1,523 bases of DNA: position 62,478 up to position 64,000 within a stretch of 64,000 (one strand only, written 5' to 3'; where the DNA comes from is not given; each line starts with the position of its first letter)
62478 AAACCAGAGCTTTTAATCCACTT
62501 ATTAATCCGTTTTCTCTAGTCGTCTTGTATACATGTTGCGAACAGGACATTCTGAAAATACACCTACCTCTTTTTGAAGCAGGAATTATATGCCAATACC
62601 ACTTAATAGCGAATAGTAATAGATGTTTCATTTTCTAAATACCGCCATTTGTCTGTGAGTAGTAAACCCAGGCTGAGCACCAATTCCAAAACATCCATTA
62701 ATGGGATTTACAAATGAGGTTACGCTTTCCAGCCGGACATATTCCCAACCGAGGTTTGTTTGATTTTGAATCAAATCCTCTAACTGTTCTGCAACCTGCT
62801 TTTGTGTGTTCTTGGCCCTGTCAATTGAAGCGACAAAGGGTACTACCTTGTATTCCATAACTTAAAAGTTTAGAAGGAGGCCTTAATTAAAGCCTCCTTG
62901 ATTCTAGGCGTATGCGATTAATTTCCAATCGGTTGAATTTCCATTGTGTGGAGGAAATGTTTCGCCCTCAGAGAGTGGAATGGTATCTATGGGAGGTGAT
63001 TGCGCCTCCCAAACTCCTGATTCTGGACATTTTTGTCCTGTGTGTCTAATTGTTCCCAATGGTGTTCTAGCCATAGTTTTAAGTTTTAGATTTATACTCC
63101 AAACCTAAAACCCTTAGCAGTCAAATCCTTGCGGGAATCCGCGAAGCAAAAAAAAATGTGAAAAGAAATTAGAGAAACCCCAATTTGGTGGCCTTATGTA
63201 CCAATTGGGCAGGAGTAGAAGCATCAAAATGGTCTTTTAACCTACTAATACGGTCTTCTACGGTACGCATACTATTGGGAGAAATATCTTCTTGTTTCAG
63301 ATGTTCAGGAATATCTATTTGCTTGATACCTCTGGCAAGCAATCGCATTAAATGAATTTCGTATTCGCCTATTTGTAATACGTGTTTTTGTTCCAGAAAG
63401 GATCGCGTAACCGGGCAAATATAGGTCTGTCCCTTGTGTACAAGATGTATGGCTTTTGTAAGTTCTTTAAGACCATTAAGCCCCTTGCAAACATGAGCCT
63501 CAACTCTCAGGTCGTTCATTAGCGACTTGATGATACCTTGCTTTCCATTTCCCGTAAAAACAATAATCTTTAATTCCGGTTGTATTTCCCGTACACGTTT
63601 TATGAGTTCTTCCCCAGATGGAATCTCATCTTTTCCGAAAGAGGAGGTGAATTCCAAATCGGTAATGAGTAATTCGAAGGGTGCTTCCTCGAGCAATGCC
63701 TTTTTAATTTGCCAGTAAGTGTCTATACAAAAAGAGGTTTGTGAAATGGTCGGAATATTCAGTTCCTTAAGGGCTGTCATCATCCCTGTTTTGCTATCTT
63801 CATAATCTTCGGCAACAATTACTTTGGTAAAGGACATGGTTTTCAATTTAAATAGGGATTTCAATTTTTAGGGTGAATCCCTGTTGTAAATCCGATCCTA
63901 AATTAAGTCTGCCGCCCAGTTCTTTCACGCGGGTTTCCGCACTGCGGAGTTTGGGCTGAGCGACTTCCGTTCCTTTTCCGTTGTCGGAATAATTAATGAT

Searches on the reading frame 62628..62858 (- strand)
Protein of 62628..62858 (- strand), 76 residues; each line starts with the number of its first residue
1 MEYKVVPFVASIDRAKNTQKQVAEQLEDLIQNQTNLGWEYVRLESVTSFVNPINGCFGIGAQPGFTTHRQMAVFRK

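Call 3: search_protein_families(library=pfam, proteins=[window:62628-62858:-], max_evalue=1)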
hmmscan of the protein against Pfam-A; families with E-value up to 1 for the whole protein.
window:62628-62858:- (76 aa): 1 family
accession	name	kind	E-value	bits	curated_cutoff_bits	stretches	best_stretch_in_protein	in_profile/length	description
PF13783.11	DUF4177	-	0.0099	16.5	25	1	2-45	2-45/65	Domain of unknown function (DUF4177)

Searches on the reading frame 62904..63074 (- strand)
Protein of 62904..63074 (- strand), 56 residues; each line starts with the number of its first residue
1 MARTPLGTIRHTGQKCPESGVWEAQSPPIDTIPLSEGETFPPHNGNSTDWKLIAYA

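Call 52: search_protein_families(library=pfam, proteins=[window:62904-63074:-], max_evalue=0.1)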
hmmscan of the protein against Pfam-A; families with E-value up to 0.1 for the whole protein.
window:62904-63074:- (56 aa): 1 family
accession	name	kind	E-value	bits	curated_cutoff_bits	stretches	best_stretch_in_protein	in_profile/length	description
PF14168.11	YjzC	-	0.00051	20.8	25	1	11-51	8-54/55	YjzC-like protein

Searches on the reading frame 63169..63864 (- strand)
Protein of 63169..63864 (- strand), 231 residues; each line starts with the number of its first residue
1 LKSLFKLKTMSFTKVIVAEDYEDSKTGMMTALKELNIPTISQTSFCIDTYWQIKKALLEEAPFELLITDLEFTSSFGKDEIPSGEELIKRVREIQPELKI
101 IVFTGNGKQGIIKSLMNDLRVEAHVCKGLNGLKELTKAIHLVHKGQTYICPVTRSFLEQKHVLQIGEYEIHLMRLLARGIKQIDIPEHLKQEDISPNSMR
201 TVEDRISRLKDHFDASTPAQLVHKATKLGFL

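Call 52: search_protein_families(library=pfam, proteins=[window:63169-63864:-], max_evalue=0.1)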
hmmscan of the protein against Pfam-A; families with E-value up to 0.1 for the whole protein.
window:63169-63864:- (231 aa): 2 families
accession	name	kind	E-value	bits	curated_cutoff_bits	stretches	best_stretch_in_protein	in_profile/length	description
PF00072.30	Response_reg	-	0.00086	19.9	30.2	1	15-138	1-109/111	Response regulator receiver domain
PF05727.16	UPF0228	-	0.0094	16.3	25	1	125-180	30-86/124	Uncharacterised protein family (UPF0228)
